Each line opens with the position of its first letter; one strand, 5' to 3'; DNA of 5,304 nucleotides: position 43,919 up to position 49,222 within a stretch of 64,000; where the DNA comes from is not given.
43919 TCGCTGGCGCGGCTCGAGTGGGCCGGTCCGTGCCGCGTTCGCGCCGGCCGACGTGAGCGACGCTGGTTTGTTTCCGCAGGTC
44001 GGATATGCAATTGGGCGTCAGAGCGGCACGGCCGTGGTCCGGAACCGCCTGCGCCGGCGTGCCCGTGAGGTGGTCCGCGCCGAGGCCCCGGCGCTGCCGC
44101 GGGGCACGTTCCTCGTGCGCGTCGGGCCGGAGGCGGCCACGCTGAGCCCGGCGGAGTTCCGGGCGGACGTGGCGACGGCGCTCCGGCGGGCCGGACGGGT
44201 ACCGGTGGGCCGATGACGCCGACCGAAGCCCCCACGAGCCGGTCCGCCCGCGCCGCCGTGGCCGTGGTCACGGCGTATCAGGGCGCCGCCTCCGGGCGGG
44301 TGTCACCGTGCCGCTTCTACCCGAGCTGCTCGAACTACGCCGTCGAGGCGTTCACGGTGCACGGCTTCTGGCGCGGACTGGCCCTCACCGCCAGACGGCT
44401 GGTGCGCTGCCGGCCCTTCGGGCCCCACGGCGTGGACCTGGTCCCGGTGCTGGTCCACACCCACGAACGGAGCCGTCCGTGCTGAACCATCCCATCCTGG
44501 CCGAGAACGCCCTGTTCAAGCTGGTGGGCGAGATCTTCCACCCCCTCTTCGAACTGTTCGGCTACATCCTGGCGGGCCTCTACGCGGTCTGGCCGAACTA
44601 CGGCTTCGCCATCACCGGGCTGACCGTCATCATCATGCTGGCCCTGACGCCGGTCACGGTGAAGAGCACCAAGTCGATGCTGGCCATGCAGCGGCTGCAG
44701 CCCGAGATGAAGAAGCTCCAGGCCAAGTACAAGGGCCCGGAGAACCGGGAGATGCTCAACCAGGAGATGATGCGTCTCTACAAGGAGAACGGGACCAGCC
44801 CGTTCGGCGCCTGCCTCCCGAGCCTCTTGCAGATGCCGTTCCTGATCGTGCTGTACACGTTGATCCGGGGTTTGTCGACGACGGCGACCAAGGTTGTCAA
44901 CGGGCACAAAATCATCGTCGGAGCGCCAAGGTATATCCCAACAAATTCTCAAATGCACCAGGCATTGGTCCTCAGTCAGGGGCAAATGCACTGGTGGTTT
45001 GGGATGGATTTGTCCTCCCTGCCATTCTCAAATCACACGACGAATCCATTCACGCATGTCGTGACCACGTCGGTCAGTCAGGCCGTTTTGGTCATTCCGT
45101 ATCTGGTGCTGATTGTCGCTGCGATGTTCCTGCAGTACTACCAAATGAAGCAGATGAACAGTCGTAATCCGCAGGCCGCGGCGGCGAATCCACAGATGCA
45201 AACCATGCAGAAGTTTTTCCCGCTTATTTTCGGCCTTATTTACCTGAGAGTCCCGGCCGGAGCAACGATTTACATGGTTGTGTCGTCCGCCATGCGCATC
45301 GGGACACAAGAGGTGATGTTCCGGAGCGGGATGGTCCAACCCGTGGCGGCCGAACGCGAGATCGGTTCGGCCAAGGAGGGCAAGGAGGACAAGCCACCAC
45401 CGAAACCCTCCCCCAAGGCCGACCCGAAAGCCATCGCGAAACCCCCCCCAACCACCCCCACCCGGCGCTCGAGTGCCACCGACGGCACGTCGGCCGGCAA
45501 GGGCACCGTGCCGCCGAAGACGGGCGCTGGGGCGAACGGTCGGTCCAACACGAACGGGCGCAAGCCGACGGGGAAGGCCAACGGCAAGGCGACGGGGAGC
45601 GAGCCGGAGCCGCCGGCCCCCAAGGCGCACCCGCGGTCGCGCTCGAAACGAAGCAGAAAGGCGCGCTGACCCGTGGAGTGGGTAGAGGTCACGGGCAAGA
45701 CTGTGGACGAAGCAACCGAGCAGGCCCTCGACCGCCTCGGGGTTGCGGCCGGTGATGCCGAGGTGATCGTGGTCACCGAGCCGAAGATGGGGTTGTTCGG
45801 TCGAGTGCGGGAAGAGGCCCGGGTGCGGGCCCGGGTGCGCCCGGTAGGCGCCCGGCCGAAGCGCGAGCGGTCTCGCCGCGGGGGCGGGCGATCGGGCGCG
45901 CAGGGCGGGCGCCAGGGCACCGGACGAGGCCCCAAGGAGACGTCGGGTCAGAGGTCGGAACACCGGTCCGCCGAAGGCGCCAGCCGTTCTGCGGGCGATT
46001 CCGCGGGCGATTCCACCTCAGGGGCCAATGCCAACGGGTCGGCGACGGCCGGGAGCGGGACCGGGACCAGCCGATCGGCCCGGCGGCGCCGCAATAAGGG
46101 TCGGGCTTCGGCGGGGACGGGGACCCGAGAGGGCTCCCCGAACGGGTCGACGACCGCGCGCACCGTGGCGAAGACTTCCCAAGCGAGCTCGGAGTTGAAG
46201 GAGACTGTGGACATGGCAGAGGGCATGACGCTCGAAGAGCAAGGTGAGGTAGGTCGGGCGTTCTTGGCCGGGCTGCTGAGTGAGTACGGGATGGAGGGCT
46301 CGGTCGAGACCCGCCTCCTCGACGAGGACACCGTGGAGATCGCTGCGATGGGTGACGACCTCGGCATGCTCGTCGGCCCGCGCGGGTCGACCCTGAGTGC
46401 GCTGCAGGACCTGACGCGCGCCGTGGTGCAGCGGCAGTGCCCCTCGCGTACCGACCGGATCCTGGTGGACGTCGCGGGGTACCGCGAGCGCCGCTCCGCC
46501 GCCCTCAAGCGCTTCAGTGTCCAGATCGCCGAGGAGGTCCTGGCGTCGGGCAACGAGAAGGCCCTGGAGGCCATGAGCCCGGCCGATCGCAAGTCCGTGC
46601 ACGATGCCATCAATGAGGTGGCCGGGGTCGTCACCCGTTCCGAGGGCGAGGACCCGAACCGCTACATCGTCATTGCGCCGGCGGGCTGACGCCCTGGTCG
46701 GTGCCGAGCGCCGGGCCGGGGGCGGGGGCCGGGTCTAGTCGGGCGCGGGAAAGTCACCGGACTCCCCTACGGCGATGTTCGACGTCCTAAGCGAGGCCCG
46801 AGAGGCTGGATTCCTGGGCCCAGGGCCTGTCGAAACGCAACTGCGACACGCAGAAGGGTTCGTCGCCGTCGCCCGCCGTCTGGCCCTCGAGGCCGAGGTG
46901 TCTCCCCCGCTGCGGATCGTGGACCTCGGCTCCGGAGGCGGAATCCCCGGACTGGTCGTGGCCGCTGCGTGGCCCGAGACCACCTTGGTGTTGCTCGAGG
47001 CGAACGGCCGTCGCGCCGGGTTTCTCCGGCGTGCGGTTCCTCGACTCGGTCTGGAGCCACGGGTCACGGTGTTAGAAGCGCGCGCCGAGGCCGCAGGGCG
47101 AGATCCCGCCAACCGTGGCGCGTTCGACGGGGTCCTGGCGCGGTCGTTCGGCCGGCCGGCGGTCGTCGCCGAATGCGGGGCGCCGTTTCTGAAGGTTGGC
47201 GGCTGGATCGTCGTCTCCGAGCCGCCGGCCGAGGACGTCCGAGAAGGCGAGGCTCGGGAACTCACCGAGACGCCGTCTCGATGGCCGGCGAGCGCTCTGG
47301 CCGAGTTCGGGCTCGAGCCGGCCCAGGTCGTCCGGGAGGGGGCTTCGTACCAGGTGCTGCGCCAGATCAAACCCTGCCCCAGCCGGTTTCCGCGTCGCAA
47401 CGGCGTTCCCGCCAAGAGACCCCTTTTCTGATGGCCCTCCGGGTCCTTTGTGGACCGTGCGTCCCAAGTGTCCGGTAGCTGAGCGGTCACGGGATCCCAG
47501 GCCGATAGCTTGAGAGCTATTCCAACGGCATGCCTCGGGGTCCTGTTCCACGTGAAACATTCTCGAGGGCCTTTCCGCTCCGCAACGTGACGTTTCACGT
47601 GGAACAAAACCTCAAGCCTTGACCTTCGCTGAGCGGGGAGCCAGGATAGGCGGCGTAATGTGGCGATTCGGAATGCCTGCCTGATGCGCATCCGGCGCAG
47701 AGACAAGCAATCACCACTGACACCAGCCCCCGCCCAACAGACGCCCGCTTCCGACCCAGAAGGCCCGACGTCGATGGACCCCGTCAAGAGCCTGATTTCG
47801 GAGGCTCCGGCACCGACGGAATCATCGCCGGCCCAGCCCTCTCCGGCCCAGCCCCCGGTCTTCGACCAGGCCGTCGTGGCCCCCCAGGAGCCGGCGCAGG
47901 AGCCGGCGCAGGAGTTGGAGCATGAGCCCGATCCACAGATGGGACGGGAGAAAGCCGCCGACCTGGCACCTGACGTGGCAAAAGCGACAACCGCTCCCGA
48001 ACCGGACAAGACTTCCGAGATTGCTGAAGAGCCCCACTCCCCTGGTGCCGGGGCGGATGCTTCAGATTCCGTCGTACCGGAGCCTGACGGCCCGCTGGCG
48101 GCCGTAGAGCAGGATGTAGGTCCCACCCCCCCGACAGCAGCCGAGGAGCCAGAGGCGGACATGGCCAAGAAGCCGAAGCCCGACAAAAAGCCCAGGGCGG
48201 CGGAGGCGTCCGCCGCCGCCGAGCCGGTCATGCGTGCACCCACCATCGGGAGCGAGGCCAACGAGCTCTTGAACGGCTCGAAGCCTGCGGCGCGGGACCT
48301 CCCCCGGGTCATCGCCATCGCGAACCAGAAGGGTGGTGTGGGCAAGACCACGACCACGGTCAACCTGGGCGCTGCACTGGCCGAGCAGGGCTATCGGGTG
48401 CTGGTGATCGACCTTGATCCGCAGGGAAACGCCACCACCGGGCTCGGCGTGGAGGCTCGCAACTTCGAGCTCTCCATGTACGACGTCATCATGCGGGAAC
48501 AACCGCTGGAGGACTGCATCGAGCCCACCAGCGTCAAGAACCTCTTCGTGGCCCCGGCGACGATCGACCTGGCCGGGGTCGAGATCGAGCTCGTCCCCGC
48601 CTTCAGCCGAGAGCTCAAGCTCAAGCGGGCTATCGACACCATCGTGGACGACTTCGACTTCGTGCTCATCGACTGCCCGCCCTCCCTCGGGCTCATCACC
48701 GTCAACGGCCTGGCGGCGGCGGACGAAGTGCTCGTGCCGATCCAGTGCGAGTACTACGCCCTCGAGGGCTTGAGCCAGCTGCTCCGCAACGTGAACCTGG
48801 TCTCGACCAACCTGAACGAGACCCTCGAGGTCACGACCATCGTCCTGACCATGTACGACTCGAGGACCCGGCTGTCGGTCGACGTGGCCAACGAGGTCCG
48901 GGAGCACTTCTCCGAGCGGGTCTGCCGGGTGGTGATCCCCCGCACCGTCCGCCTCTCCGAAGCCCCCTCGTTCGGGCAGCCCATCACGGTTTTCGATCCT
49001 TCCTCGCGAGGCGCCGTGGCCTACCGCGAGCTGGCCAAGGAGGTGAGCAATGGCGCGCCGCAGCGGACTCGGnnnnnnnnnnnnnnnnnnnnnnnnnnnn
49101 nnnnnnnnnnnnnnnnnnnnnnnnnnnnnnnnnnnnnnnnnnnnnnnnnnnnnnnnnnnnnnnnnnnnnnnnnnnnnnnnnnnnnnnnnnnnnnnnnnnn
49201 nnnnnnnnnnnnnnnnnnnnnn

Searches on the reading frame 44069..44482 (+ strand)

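Call 48: search_protein_families(library=pfam, proteins=[window:44069-44482:+], max_evalue=0.00001)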
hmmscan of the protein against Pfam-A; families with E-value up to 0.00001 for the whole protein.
window:44069-44482:+ (138 aa): 1 family
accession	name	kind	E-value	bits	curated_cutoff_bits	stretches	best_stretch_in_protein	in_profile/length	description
PF01809.23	YidD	-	1.6e-22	79.5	27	1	62-125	3-67/67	Putative membrane protein insertion efficiency factor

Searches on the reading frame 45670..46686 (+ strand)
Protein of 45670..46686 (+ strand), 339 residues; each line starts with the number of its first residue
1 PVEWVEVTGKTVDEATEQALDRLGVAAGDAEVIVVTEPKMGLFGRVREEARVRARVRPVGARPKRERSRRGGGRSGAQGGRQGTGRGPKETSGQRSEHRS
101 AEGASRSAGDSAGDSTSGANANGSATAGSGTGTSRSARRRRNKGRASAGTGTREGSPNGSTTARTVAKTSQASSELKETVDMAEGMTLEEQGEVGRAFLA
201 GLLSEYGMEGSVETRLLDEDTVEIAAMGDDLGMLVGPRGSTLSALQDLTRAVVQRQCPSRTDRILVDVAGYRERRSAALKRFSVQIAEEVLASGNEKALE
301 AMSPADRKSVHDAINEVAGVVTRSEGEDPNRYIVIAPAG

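Call 52: search_protein_families(library=pfam, proteins=[window:45670-46686:+], max_evalue=0.00001)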
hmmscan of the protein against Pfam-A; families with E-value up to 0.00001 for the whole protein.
window:45670-46686:+ (339 aa): 3 families
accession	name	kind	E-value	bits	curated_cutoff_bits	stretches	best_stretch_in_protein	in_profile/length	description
PF01424.28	R3H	-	4.1e-13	49.6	26.8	1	279-337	3-60/60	R3H domain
PF14804.11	Jag_N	-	2.3e-12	47.6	25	1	7-56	1-50/50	Jag N-terminus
PF13083.13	KH_KhpA-B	-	1.8e-07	31.4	32.1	1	203-256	11-65/73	KhpA/KhpB, KH domain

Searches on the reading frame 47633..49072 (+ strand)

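Call 52: search_protein_families(library=pfam, proteins=[window:47633-49072:+], max_evalue=0.00001)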
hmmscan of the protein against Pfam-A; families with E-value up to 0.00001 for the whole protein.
window:47633-49072:+ (480 aa): 7 families
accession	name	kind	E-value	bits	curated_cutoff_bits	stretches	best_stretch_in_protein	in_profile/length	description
PF13614.12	AAA_31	-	5.2e-68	228.9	27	1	225-400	2-177/177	AAA domain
PF01656.29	CbiA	-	2.3e-29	102.3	25.4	1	227-451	1-125/125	CobQ/CobB/MinD/ParA nucleotide binding domain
PF06564.18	CBP_BcsQ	-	1.5e-12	48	21.3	0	227-264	4-41/234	Cellulose biosynthesis protein BcsQ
PF09140.17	MipZ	-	1.9e-12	47.5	20.7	1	225-378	1-137/262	ATPase MipZ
PF10609.15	ParA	-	2e-12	47.5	27.1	1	225-355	4-126/246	NUBPL iron-transfer P-loop NTPase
PF00142.24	Fer4_NifH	-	1.8e-10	41.2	25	1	232-473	7-246/271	4Fe-4S iron sulfur cluster binding proteins, NifH/frxC family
PF02374.21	ArsA_ATPase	-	5.3e-07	29.6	24.3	1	232-266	8-42/305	Anion-transporting ATPase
